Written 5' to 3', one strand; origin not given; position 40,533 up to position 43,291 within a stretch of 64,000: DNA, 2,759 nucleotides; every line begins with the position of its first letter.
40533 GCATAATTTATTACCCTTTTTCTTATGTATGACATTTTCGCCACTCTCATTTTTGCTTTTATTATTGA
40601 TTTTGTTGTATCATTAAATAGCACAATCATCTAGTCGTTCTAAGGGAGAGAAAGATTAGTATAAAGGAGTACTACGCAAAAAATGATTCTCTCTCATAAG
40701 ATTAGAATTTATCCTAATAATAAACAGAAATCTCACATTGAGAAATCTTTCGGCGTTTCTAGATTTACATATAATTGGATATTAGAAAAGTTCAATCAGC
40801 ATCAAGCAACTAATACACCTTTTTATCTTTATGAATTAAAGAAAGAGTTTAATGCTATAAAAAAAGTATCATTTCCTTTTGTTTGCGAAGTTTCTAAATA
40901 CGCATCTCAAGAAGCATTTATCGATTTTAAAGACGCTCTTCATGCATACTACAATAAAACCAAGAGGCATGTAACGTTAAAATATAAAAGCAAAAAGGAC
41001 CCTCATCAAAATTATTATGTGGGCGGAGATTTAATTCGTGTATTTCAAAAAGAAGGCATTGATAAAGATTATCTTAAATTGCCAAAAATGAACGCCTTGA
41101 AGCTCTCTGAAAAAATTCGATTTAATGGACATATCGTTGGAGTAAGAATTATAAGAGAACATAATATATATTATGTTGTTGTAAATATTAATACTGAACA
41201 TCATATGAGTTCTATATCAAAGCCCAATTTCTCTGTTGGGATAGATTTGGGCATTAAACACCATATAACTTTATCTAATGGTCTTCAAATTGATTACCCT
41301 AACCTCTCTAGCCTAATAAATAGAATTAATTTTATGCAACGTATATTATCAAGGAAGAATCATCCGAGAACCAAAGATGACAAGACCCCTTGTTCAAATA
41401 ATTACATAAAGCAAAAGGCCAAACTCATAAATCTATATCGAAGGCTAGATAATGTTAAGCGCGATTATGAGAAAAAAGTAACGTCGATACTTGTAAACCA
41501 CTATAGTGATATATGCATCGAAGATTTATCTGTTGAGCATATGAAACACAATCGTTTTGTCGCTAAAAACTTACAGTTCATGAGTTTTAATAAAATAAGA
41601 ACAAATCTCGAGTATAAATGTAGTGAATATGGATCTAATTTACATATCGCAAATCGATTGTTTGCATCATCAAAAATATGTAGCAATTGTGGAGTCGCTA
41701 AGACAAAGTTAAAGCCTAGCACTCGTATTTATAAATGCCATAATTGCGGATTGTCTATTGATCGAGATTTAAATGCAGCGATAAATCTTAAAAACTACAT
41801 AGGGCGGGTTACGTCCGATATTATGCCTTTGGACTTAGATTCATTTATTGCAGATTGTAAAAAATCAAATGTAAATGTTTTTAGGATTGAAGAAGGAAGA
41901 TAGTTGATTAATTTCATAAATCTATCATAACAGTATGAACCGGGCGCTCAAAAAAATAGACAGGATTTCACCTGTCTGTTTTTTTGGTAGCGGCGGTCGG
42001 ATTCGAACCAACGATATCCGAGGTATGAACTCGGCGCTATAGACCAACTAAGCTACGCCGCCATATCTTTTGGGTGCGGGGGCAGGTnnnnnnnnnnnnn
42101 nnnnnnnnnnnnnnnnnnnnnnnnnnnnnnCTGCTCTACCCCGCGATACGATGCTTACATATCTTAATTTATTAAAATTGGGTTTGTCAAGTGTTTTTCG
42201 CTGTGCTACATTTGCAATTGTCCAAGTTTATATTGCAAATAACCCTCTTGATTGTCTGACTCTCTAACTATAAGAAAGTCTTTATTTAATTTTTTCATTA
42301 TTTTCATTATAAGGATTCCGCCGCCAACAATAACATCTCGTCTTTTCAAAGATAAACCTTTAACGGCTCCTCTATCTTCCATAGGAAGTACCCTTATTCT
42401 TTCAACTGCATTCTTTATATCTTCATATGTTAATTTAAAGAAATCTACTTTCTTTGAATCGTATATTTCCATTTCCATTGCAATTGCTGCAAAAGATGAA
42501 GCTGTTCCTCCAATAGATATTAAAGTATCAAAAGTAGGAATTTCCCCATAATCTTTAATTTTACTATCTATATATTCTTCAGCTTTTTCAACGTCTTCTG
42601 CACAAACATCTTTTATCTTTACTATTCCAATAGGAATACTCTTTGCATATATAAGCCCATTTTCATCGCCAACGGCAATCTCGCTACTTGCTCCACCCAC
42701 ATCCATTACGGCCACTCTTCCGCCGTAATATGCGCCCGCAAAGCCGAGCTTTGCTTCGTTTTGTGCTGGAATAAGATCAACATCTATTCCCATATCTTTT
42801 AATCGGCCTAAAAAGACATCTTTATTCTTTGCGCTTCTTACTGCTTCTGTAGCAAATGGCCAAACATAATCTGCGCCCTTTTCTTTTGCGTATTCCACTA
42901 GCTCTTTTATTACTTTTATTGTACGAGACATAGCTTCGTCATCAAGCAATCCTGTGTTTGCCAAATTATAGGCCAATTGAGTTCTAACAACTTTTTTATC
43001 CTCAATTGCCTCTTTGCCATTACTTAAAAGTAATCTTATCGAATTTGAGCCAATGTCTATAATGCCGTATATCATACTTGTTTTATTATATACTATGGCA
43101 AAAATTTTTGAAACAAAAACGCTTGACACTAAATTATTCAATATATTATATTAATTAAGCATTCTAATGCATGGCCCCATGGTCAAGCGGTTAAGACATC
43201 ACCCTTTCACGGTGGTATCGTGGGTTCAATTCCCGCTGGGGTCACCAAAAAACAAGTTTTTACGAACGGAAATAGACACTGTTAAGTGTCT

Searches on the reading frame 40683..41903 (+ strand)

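Call 55: search_protein_families(library=pfam, proteins=[window:40683-41903:+], max_evalue=0.001)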
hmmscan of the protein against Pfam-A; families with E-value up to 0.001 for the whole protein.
window:40683-41903:+ (406 aa): 3 families
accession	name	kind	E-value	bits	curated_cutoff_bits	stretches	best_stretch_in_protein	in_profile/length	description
PF07282.18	Cas12f1-like_TNB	-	9.5e-20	71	26.3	1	302-369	1-60/60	Cas12f1-like, TNB domain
PF12323.14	HTH_OrfB_IS605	-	1.5e-12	47.2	21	1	1-37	1-38/47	Helix-turn-helix domain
PF01385.25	OrfB_IS605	-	6.5e-12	46.2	30.5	1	179-290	13-119/120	Probable transposase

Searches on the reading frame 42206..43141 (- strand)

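Call 55: search_protein_families(library=pfam, proteins=[window:42206-43141:-], max_evalue=0.001)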
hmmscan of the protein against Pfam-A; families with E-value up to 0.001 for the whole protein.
window:42206-43141:- (311 aa): 1 family
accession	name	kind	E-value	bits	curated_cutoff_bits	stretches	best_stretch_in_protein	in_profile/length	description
PF02541.22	Ppx-GppA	-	3e-39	135.6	27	1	52-303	18-279/285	Ppx/GppA phosphatase family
